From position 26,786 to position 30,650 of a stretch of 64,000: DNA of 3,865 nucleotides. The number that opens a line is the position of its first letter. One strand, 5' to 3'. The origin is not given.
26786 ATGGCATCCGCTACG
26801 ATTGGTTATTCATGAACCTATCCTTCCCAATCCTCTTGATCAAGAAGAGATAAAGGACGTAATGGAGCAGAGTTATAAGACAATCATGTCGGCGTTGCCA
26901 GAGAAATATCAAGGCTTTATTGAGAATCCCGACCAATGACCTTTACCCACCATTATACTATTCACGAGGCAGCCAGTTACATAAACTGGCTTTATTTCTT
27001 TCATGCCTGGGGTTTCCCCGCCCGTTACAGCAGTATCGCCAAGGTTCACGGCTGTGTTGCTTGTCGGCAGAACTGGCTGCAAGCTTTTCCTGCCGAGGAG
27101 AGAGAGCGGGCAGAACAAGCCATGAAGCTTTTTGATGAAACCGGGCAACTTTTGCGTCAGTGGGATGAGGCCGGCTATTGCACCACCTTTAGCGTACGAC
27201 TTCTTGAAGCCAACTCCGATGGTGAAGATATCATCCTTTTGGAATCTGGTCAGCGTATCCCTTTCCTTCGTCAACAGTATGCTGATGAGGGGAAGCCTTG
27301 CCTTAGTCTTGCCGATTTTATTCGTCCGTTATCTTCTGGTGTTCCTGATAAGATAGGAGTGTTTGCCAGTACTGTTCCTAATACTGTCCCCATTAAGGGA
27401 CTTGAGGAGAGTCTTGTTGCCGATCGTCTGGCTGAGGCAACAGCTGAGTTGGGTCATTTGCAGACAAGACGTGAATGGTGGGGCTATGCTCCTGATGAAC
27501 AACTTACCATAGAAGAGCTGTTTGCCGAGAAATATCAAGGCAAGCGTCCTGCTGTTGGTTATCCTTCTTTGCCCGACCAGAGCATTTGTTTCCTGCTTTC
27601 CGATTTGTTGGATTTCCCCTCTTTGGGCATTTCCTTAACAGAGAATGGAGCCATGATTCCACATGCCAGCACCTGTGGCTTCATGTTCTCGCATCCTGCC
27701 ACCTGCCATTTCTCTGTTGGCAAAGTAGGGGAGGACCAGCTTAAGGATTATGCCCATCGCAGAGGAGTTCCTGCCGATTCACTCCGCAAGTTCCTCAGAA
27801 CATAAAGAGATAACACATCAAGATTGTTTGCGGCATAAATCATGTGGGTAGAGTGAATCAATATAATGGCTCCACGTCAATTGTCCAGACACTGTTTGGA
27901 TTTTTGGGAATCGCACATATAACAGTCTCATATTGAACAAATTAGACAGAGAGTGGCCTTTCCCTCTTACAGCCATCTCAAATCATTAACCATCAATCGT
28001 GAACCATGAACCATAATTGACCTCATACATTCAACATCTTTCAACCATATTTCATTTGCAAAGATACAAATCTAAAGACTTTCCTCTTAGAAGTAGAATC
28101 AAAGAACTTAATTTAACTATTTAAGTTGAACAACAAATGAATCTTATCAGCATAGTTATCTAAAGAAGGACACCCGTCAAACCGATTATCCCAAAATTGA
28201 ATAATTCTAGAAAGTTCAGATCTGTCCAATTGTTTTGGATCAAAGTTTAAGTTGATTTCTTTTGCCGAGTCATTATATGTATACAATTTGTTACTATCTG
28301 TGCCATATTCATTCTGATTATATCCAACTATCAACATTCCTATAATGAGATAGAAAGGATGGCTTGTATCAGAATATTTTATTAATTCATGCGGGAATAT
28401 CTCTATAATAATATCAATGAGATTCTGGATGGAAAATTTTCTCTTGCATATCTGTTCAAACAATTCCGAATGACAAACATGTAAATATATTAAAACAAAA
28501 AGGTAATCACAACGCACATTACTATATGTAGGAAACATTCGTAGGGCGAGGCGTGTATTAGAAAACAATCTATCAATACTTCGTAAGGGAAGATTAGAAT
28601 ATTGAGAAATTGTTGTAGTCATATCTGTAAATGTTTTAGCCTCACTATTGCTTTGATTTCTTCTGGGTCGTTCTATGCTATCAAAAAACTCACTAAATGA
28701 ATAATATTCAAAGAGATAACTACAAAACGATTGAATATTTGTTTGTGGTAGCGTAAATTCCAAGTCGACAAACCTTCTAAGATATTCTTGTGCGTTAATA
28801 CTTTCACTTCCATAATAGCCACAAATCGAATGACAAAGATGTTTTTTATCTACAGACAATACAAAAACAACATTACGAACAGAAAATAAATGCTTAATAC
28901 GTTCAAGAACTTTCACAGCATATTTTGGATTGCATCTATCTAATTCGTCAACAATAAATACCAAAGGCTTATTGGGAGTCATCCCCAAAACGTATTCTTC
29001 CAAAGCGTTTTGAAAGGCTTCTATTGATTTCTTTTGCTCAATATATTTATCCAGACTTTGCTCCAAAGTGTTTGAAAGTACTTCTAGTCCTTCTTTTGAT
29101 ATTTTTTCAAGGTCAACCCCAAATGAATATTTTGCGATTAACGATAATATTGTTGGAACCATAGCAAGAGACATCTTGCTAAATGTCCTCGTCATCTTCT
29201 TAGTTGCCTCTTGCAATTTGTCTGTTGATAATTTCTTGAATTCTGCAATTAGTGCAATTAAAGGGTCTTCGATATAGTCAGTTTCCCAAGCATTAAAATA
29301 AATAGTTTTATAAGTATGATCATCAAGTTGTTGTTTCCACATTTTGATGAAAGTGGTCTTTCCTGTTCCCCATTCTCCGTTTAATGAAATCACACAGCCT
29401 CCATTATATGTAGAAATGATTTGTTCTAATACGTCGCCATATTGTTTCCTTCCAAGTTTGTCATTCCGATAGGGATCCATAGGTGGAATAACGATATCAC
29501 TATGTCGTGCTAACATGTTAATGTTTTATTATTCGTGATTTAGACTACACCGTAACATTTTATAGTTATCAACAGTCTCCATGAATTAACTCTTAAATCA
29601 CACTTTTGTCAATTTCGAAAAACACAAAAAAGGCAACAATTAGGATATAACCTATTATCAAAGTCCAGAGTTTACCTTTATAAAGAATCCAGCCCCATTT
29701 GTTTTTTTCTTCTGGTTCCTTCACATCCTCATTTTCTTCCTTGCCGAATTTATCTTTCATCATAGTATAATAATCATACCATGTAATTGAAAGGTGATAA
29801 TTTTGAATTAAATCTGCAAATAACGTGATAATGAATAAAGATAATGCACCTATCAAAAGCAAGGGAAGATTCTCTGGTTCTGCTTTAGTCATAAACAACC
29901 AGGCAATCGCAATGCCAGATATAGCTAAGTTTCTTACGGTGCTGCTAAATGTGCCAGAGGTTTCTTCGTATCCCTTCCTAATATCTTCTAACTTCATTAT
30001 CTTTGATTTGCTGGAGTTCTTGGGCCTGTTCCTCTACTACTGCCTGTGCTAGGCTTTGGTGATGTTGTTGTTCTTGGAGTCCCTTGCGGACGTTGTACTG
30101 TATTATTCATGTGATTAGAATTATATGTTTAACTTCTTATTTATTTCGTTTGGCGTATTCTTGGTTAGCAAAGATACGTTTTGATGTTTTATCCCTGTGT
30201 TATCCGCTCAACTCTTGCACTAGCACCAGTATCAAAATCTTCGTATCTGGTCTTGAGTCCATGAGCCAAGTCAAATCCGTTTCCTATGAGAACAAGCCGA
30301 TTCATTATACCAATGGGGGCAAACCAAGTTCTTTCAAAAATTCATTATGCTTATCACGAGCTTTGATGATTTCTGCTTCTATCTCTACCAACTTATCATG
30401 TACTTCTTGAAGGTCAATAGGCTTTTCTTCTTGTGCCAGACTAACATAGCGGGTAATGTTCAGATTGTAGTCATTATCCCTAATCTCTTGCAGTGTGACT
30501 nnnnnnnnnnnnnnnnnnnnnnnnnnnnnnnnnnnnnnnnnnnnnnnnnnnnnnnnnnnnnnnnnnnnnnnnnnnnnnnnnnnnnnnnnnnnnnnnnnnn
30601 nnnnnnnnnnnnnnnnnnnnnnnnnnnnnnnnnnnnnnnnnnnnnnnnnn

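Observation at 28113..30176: Micro-ORF + 3-TM protein + KAP P-loop NTPase: candidate uncharacterised three-gene defence module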

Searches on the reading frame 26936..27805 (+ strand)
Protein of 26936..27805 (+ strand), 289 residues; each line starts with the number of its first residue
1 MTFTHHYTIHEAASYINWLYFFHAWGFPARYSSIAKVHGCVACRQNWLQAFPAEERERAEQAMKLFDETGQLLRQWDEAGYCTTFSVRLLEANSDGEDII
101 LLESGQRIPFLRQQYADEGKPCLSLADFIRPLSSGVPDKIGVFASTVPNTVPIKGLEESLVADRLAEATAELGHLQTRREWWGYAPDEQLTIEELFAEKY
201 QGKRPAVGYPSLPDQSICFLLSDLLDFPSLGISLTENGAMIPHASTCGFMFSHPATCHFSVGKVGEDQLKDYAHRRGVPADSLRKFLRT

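Call 8: search_protein_families(library=ncbifam, proteins=[window:26936-27805:+], max_evalue=0.01)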
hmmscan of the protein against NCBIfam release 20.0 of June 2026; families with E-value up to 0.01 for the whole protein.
window:26936-27805:+ (289 aa): 2 families
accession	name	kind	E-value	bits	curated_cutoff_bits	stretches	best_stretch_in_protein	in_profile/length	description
NF007024.0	PRK09490.1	equivalog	4.8e-54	183.6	1497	1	5-288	940-1226/1234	methionine synthase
TIGR02082.1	metH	equivalog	1.5e-33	115.6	1010.85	1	7-261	925-1182/1182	methionine synthase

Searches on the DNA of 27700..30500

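Call 50: search_rna_families(source=window, start=27700, end=30500, threshold=evalue, max_evalue=1)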
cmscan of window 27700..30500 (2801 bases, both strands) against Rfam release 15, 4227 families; matches with E-value up to 1: 1.
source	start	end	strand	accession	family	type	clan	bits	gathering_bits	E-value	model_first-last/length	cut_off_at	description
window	29591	29673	+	RF02709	TeloSII_ncR43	Gene; sRNA;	-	18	298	0.23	1-277/277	no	TeloSII non coding RNA 43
